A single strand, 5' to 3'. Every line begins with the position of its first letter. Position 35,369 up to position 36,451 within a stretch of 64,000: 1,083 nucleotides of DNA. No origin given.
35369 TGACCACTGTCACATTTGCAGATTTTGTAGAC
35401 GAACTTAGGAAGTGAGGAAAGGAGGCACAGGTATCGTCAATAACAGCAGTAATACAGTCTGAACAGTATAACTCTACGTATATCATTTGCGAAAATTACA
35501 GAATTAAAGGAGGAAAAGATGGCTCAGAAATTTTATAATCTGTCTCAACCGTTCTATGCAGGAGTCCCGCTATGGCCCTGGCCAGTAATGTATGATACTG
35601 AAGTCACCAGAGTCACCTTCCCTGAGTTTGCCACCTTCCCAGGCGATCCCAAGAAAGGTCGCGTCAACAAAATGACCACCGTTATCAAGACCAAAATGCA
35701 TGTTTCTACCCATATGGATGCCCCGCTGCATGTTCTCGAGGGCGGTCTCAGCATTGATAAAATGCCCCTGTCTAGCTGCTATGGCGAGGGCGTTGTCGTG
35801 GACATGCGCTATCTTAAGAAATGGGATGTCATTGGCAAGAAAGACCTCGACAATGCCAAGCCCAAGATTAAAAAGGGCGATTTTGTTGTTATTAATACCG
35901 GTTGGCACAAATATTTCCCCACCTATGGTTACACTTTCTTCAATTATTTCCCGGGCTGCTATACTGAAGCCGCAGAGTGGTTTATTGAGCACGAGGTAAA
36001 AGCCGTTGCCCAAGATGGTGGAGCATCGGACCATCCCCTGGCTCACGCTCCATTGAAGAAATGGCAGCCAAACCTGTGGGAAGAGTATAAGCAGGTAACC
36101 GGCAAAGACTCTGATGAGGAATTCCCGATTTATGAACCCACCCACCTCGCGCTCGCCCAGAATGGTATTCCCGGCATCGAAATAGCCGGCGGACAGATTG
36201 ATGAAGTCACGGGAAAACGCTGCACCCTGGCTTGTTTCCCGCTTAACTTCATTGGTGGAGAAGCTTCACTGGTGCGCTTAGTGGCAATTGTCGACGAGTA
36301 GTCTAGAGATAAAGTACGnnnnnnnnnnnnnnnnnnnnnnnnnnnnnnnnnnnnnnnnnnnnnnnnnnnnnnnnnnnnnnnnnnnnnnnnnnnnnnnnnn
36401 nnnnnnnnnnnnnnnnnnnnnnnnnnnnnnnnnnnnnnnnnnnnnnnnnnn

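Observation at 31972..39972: Apparently complete anaerobic pyrogallol/phloroglucinol degradation cluster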

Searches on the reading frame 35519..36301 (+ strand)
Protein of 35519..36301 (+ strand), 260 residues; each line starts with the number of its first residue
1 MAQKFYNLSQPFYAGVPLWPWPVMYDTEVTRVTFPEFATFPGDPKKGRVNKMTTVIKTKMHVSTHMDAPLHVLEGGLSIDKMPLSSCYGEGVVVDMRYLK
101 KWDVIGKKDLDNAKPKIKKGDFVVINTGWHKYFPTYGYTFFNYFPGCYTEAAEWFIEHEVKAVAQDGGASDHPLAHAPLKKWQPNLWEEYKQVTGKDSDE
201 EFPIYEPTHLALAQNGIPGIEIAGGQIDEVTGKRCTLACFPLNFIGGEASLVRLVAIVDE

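Call 3: search_protein_families(library=pfam, proteins=[window:35519-36301:+])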
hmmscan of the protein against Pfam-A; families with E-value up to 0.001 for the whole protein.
window:35519-36301:+ (260 aa): 1 family
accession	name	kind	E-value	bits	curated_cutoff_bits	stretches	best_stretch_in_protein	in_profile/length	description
PF04199.19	Cyclase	-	2.7e-31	109.1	23.1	1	6-172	1-142/142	Putative cyclase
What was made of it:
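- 35519..36301 (+): Cyclase-family hydrolase, candidate dihydrophloroglucinol cyclohydrolase (DPGC-like), 260 aa. PF04199 (call 3).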

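Call 4: search_protein_families(library=ncbifam, proteins=[window:35519-36301:+])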
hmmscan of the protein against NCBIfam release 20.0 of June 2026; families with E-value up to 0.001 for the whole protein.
window:35519-36301:+ (260 aa): 1 family
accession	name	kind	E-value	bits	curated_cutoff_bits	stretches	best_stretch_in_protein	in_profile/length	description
TIGR03035.1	trp_arylform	equivalog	1.6e-08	34.7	223.05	1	5-167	2-144/206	arylformamidase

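Call 18: find_homologous_proteins(query=window:35519-36301:+, max_evalue=0.00001)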
Query window:35519-36301:+ (260 aa): 533 proteins with E <= 0.00001 among 720 candidates; the best 120 are listed.
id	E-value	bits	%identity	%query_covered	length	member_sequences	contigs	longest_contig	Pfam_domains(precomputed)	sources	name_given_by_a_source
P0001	2.0e-161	554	88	100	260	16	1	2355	PF04199.20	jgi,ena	-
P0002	1.1e-154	532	85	100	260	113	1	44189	PF04199.20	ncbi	ncbi:cyclase family protein [Chloroflexota bacterium]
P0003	3.4e-154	530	83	100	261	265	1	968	PF04199.20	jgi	jgi:kynurenine formamidase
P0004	9.9e-152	522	84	100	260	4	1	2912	PF04199.20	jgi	jgi:kynurenine formamidase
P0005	8.5e-151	519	93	91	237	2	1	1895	PF04199.20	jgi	-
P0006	5.7e-147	506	81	100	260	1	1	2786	PF04199.20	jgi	jgi:kynurenine formamidase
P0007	1.8e-142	492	81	100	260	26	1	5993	PF04199.20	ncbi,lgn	-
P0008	2.3e-138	478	77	100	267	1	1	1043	PF04199.20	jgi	jgi:kynurenine formamidase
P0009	2.6e-138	478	75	100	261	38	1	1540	PF04199.20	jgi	jgi:kynurenine formamidase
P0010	3.3e-136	471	79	100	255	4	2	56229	PF04199.20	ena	-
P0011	3.3e-136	471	78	100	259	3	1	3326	PF04199.20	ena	-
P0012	6.2e-136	470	77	100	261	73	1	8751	PF04199.20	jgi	jgi:kynurenine formamidase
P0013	1.4e-132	459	75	100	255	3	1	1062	PF04199.20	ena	-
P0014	1.8e-129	449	74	100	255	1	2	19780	PF04199.20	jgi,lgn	jgi:kynurenine formamidase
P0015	1.8e-127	442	71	100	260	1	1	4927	PF04199.20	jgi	jgi:kynurenine formamidase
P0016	1.9e-124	432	71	100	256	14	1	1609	PF04199.20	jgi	jgi:kynurenine formamidase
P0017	2.1e-124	432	72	100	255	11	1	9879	PF04199.20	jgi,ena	-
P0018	4.5e-124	431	71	100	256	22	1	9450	PF04199.20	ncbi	-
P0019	8.2e-123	427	70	100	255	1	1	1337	PF04199.20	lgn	-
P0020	4.3e-121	421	72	100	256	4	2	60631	PF04199.20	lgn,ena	-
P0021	4.5e-121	421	69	100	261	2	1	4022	PF04199.20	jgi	jgi:kynurenine formamidase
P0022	5.6e-121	421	84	80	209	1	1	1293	PF04199.20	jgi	-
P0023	1.1e-116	407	71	92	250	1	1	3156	PF04199.20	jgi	jgi:kynurenine formamidase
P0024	2.7e-116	406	67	100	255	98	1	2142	PF04199.20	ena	-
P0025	6.3e-115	401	69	99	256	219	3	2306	PF04199.20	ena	-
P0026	4.5e-114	398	68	100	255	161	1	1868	PF04199.20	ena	-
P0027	7.0e-114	398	66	100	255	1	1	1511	PF04199.20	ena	-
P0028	4.8e-113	395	67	100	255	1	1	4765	PF04199.20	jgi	-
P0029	6.1e-113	395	65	100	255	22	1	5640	PF04199.20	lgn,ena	-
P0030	8.3e-111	388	66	100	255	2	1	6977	PF04199.20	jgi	jgi:kynurenine formamidase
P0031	1.9e-108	380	64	100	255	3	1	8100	PF04199.20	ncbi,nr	ncbi:MAG: hypothetical protein A2144_12300 [Chloroflexi bacterium RBG_16_50_9]|nr:MAG: hypothetical 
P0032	1.9e-108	380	64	100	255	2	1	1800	PF04199.20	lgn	-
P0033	3.8e-107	376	64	100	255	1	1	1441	PF04199.20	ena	-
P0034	7.1e-107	375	64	100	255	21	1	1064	PF04199.20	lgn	-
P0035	3.0e-104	366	62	100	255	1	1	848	PF04199.20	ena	-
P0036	4.3e-104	366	62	100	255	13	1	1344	PF04199.20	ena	-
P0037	6.4e-104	365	62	100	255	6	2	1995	PF04199.20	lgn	-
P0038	1.3e-97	344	60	100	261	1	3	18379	PF04199.20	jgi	jgi:kynurenine formamidase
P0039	1.0e-95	338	64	91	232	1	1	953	PF04199.20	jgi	-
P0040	1.0e-95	338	59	100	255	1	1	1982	PF04199.20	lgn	-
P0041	1.3e-94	335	58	100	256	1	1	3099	PF04199.20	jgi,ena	-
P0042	5.7e-94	332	59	100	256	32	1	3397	PF04199.20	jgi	-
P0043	1.4e-93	331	57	100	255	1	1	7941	PF04199.20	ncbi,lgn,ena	-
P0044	2.8e-93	330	57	100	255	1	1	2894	PF04199.20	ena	-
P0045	1.9e-91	324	57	100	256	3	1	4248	PF04199.20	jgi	jgi:kynurenine formamidase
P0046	4.4e-91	323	56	100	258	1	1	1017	PF04199.20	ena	-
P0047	6.8e-90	319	62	91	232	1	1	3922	PF04199.20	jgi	-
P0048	1.8e-87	311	57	100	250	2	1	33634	PF04199.20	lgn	-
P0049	2.7e-87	311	78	63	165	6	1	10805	PF04199.20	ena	-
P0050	2.1e-86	308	56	99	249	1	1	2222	PF04199.20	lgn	-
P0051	6.1e-86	306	57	99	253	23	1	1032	PF04199.20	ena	-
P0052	8.6e-86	306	56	100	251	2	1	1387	PF04199.20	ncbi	-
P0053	7.2e-85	303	55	100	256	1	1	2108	PF04199.20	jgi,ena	-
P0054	8.7e-83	296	55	99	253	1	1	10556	PF04199.20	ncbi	ncbi:cyclase family protein [Chloroflexota bacterium]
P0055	8.7e-83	296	56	99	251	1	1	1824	PF04199.20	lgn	-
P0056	3.6e-82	294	54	100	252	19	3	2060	PF04199.20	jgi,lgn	-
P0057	4.0e-82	294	66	75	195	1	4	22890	PF04199.20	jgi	-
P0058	5.2e-82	293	50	100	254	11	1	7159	PF04199.20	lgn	-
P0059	7.2e-82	293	54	100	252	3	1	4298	PF04199.20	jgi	jgi:kynurenine formamidase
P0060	5.7e-81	290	52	100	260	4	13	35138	PF04199.20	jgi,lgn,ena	jgi:kynurenine formamidase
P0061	1.3e-80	289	54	98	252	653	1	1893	PF04199.20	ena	-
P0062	4.6e-79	284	52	98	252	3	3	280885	PF04199.20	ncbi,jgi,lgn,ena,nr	ncbi:MAG TPA: cyclase family protein [Patescibacteria group bacterium]|nr:cyclase family protein [Pa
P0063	5.6e-79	283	48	99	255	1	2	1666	PF04199.20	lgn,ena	-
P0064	2.3e-78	281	54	98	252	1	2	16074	PF04199.20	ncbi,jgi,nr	ncbi:MAG: cyclase family protein [Peptococcaceae bacterium]|jgi:kynurenine formamidase|nr:cyclase fa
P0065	3.7e-78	281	53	100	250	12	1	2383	PF04199.20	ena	-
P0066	5.0e-78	280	54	99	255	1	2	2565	PF04199.20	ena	-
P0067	7.9e-77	276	51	100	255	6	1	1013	PF04199.20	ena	-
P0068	1.4e-76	275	51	100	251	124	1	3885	PF04199.20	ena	-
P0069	9.7e-76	273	50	100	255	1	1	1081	PF04199.20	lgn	-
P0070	5.0e-75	270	50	100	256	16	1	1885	PF04199.20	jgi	-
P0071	3.6e-74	268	52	100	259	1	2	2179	PF04199.20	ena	-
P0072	4.6e-74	267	40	98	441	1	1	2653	PF04199.20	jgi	jgi:kynurenine formamidase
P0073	7.3e-74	267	50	100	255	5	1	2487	PF04199.20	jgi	-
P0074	6.5e-72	260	48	100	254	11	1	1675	PF04199.20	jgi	jgi:kynurenine formamidase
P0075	4.7e-71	257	49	100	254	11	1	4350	PF04199.20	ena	-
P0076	1.0e-70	256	49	100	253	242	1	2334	PF04199.20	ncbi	-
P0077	1.4e-70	256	49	99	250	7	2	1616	PF04199.20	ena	-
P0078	1.7e-70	256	47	100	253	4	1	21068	PF04199.20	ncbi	ncbi:MAG: cyclase family protein [Chloroflexota bacterium]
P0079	5.0e-70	254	50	99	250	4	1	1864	PF04199.20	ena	-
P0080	5.2e-70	254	48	100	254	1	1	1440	PF04199.20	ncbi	-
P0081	6.2e-70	254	48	100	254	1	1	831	PF04199.20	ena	-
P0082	1.2e-69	253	48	100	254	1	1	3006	PF04199.20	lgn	-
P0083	2.2e-69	252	48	100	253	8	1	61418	PF04199.20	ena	-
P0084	2.5e-69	252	48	100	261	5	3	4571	PF04199.20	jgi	jgi:kynurenine formamidase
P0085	3.0e-69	251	49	100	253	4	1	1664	PF04199.20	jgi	jgi:kynurenine formamidase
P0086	3.5e-69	251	46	100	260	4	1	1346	PF04199.20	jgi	jgi:kynurenine formamidase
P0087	4.2e-69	251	47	100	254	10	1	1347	PF04199.20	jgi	jgi:kynurenine formamidase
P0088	7.3e-69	250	47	100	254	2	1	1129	PF04199.20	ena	-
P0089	1.0e-68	250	47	100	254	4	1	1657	PF04199.20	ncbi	-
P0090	1.0e-68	250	45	100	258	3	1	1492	PF04199.20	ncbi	-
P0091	1.1e-68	250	48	68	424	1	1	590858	PF04199.20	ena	-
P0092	1.3e-68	249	48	100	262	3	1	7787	PF04199.20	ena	-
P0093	1.4e-68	249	45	100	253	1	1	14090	PF04199.20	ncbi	-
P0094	1.4e-68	249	47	100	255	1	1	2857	PF04199.20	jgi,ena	-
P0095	1.7e-68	249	47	100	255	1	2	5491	PF04199.20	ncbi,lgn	-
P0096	3.3e-68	248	51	82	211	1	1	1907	PF04199.20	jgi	-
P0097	3.8e-68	248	47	100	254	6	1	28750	PF04199.20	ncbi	ncbi:MAG: cyclase family protein [Chloroflexota bacterium]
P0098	7.3e-68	247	47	100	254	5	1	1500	PF04199.20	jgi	jgi:kynurenine formamidase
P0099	1.0e-67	246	46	100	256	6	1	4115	PF04199.20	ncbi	-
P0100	1.5e-67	246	81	50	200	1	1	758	PF04199.20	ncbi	-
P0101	2.0e-67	245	47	100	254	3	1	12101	PF04199.20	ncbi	-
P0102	2.0e-67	245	50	99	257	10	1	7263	PF04199.20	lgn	-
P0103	2.5e-67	245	45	100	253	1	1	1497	PF04199.20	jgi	jgi:kynurenine formamidase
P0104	3.2e-67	245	46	100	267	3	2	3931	PF04199.20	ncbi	-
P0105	6.6e-67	244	47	100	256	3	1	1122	PF04199.20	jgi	-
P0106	1.4e-66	243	44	100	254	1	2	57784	PF04199.20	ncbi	ncbi:cyclase family protein [Chloroflexota bacterium]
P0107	6.7e-66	240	48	100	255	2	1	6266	PF04199.20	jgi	jgi:kynurenine formamidase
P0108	7.3e-66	240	45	100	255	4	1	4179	PF04199.20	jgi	jgi:kynurenine formamidase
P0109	7.6e-66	240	49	99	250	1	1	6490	PF04199.20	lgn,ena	-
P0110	1.8e-65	239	48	100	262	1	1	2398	PF04199.20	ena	-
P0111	2.3e-65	239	46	99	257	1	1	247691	PF04199.20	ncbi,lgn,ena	-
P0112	3.4e-65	238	45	100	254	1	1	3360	PF04199.20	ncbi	-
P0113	7.4e-65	237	46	100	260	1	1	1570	PF04199.20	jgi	jgi:kynurenine formamidase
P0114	7.4e-65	237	55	74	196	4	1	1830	PF04199.20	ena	-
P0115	3.4e-64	235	48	99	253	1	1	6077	PF04199.20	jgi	-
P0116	4.1e-63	231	44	100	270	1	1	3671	PF04199.20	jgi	-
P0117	4.3e-63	231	45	100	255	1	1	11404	PF04199.20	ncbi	ncbi:cyclase family protein [Chloroflexota bacterium]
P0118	4.4e-63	231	45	100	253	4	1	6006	PF04199.20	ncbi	-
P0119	1.2e-62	230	48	97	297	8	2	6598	PF04199.20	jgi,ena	-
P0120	1.3e-62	230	47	99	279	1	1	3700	PF04199.20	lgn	-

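Call 20: search_solved_structures(query=window:35519-36301:+, show_alignments=2)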
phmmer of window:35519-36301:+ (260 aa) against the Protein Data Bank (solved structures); distinct sequences matched with E-value up to 0.001: 3.
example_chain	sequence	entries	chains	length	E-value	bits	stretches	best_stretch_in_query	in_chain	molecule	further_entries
1r61_A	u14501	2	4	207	1.5e-10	44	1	54-164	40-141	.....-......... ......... | Hydrolase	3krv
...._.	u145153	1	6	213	4.9e-08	35.7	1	56-140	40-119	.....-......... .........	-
8f9x_A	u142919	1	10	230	7.9e-06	28.5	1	57-172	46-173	Cyclase family protein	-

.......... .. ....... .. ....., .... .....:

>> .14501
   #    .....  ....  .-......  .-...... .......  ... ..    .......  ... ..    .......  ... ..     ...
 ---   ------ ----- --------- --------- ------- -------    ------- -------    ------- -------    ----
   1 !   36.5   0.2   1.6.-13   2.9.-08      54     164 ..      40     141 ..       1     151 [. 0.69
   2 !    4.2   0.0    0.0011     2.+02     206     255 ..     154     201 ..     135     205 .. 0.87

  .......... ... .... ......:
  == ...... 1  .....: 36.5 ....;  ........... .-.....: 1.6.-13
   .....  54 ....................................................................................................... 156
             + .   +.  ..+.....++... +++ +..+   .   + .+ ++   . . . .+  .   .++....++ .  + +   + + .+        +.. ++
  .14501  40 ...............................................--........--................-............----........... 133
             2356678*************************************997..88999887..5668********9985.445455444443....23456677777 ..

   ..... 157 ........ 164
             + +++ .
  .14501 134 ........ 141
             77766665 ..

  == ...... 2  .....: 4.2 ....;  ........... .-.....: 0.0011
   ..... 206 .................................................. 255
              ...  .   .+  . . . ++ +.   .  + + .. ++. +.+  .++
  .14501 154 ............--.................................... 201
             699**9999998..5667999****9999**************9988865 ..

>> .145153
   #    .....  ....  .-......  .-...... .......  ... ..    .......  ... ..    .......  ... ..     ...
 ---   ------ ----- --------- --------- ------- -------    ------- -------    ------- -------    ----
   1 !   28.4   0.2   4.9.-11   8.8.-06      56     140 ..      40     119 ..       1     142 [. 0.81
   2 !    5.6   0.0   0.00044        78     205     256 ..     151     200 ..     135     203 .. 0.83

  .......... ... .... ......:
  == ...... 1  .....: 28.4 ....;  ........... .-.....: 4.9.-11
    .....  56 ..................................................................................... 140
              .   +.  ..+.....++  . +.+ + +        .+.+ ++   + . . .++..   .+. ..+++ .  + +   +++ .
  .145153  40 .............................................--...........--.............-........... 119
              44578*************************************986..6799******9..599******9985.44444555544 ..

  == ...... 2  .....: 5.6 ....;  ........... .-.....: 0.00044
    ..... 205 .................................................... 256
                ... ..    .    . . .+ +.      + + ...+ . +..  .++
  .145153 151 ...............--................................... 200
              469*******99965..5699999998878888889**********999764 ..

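Call 38: find_encoding_contigs(protein=P0002, flank=10000, max_places=2)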
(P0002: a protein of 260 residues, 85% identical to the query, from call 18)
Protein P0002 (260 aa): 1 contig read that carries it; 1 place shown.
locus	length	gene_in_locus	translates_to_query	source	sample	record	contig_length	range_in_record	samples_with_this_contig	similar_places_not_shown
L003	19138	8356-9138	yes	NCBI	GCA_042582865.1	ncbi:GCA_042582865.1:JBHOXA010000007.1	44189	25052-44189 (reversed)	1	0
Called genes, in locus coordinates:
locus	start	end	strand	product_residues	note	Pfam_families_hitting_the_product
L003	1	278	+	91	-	?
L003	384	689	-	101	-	PF08734:GYD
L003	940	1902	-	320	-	PF02126:PTE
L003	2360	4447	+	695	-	PF12797:Fer4_2 (weak), PF13183:Fer4_8, PF13187:Fer4_9, PF13237:Fer4_10, PF13484:Fer4_16 (faint), PF13534:Fer4_17 (weak), PF02754:CCG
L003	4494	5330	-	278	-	PF13085:Fer2_3, PF13187:Fer4_9 (faint), PF13534:Fer4_17 (faint), PF13237:Fer4_10 (weak), PF13183:Fer4_8, PF13484:Fer4_16 (weak)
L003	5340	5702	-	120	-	PF01127:Sdh_cyt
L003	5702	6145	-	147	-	PF01794:Ferric_reduct (weak), PF01127:Sdh_cyt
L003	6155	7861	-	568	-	PF00890:FAD_binding_2, PF07992:Pyr_redox_2 (faint), PF02910:Succ_DH_flav_C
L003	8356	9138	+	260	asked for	PF04199:Cyclase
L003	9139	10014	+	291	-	PF05853:BKACE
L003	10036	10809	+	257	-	PF00106:adh_short, PF03435:Sacchrp_dh_NADP (weak), PF03807:F420_oxidored (weak), PF08659:KR, PF13561:adh_short_C2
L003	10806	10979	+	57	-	PF02803:Thiolase_C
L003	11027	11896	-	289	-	PF02629:CoA_binding, PF13380:CoA_binding_2, PF00549:Ligase_CoA, PF13607:Succ_CoA_lig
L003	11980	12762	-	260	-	PF00378:ECH_1, PF16113:ECH_2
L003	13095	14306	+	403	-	PF02515:CoA_transf_3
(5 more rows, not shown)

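Call 39: find_encoding_contigs(protein=P0064, flank=10000, max_places=2)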
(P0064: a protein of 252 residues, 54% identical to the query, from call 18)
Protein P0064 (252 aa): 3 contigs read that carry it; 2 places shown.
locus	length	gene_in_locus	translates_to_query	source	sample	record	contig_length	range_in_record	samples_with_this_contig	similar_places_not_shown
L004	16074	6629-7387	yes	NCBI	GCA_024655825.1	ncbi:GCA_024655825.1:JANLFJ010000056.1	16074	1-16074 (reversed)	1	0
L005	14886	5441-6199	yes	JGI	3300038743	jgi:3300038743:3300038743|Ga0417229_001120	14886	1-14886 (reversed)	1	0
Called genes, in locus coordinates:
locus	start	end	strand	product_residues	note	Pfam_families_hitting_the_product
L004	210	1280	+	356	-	PF03480:DctP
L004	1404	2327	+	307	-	PF00994:MoCF_biosynth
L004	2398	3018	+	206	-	PF12797:Fer4_2 (weak), PF12837:Fer4_6 (weak), PF13237:Fer4_10, PF00037:Fer4, PF14697:Fer4_21, PF12838:Fer4_7, PF13187:Fer4_9 (weak), PF04324:Fer2_BFD, +1 more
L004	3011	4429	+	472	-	-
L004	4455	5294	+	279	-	PF02749:QRPTase_N, PF01729:QRPTase_C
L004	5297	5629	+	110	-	PF07883:Cupin_2 (weak)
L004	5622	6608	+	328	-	PF02737:3HCDH_N, PF00725:3HCDH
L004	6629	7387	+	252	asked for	PF04199:Cyclase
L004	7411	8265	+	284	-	PF05853:BKACE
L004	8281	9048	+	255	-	PF23441:SDR (faint), PF00106:adh_short, PF03435:Sacchrp_dh_NADP, PF08659:KR, PF13561:adh_short_C2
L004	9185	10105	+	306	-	PF25160:LdpA_Fe-S-bd (weak), PF00037:Fer4, PF12837:Fer4_6 (weak), PF12838:Fer4_7, PF13187:Fer4_9, PF13237:Fer4_10, PF00037:Fer4 (weak), PF04055:Radical_SAM, +5 more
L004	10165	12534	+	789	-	PF02901:PFL-like, PF01228:Gly_radical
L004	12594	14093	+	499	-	PF00890:FAD_binding_2 (weak), PF01266:DAO (faint), PF03486:HI0933_like (faint), PF07992:Pyr_redox_2 (weak), PF12831:FAD_oxidored (faint), PF13450:NAD_binding_8 (weak), PF13738:Pyr_redox_3 (weak), PF00890:FAD_binding_2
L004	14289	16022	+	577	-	PF02901:PFL-like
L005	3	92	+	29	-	?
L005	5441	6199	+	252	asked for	PF04199:Cyclase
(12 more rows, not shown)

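Call 42: search_dna_similar(query=window:35519-36301:+, collection=plasmids, mode=protein, max_rows=25)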
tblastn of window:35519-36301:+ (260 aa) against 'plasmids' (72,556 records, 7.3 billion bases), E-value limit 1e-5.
Records with a match: 135; places in all: 146; records where one place covers at least 80% of the query: 61.
Best place of each record, by identity: <60% 135.
By first word of the organism name: Apilactobacillus 13; Novosphingobium 5; Rhizobium 5; Haloarcula 5; Paracoccus 5; Natrinema 4; Halorussus 4; Bacillus 4; Clostridium 4; Pantoea 4; and 58 more.
By predicted mobility (MOB-suite, as given by PLSDB): non-mobilizable 109; conjugative 17; mobilizable 9.
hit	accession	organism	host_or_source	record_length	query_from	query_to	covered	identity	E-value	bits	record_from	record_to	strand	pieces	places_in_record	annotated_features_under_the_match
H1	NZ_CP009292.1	Novosphingobium pentaromativorans US6-1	mud sediment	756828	1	259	100%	43.2%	1e-55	198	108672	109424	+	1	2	cyclase family protein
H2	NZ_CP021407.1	Pacificitalea manganoxidans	cell culture,sediment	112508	1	260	100%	41.7%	2e-50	184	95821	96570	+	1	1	cyclase family protein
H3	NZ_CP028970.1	Aminobacter sp. MSH1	Soil,Dichlobenil-treated soil sampled ...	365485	1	260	100%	41.7%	2e-42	161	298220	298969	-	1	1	cyclase family protein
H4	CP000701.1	Rhizorhabdus wittichii RW1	-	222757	1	259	100%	41.7%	1e-53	193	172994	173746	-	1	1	cyclase family protein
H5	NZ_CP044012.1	Sinorhizobium sp. BG8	Prosopis cineraria,pure bacterial ...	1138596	1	260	100%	41.4%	2e-43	163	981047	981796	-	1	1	none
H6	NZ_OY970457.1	Mycobacterium riyadhense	-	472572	4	259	98%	41.9%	2e-51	187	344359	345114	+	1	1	cyclase family protein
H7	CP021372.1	Rhizobium sp. ACO-34A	Agave americana L.,cell ...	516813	1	259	100%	39.0%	2e-46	172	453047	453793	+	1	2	hypothetical protein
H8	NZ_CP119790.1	Haloarcula ordinaria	cell culture,sediment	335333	4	259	98%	34.2%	1e-26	115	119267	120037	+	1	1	cyclase family protein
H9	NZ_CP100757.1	Natrinema gelatinilyticum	marine sediment,sediment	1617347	7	259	97%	32.8%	3e-27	117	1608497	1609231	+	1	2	record has no annotation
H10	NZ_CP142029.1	Haloarcula sp. GH36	cell culture,inland salt lake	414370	4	260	99%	30.9%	9e-23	104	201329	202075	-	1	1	cyclase family protein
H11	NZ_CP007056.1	Halostagnicola larsenii XH-48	-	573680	4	256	97%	30.0%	1e-18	92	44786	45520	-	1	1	cyclase family protein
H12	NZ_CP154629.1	Acetoanaerobium noterae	cell culture,Sludge of a digestion ...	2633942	1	260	100%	28.9%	8e-25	110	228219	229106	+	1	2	none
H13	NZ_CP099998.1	Natronosalvus halobius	cell culture,sediment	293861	5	256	97%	29.8%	2e-16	86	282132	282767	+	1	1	cyclase family protein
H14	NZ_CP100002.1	Halorussus vallis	cell culture,saline soil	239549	4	257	98%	29.3%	6e-19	93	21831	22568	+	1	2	cyclase family protein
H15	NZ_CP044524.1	Halorussus halophilus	pure culture,marine solar saltern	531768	4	256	97%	29.4%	4e-18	91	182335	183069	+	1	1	cyclase family protein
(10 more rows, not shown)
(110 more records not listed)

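Call 43: get_annotated_region(hit=H1, flank=8000)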
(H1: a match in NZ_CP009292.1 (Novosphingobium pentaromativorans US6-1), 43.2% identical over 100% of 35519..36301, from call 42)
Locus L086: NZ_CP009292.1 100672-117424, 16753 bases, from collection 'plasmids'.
description: Novosphingobium pentaromativorans US6-1 plasmid pLA3, complete sequence
organism: Novosphingobium pentaromativorans US6-1 (NCBI taxid 1088721)
taxonomy: Bacteria; Pseudomonadota; Alphaproteobacteria; Sphingomonadales; Sphingomonadaceae; Novosphingobium; Novosphingobium pentaromativorans; Novosphingobium pentaromativorans US6-1
host: -; source: mud sediment; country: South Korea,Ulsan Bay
typing (MOB-suite, as given by PLSDB): non-mobilizable
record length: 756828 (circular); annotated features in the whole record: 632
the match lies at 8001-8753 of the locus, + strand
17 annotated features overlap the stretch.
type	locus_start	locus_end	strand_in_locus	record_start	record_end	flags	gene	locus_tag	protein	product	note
CDS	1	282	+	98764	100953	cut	-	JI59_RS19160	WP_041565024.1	TonB-dependent receptor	-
CDS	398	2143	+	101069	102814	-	-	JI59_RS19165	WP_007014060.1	CocE/NonD family hydrolase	GO:0008152 - metabolic process [Evidence IEA]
CDS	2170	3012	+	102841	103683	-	-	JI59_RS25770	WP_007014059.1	NAD(P)H-binding protein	-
CDS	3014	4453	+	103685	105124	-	-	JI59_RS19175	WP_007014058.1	FAD-binding oxidoreductase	-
CDS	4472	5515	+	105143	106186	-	-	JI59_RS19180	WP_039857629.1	aromatic ring-hydroxylating dioxygenase subunit alpha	-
CDS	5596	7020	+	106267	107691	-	-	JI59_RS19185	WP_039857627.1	aldehyde dehydrogenase family protein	-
CDS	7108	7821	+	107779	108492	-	-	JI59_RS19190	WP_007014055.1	TetR/AcrR family transcriptional regulator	GO:0006355 - regulation of DNA-templated transcription [Evidence IEA]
CDS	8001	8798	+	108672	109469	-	-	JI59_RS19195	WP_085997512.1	cyclase family protein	-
CDS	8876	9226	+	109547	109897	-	-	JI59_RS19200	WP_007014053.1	cupin domain-containing protein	-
CDS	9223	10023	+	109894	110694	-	-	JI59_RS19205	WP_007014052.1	SDR family oxidoreductase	-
CDS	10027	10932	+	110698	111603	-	-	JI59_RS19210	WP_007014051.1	3-hydroxyacyl-CoA dehydrogenase family protein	-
CDS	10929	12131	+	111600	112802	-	-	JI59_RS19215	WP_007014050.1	MFS transporter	GO:0055085 - transmembrane transport [Evidence IEA]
CDS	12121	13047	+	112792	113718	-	-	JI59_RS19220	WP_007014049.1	3-keto-5-aminohexanoate cleavage protein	-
CDS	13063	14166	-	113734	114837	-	-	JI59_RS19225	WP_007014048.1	CoA transferase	-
CDS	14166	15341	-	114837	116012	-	-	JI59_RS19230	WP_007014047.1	acyl-CoA dehydrogenase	-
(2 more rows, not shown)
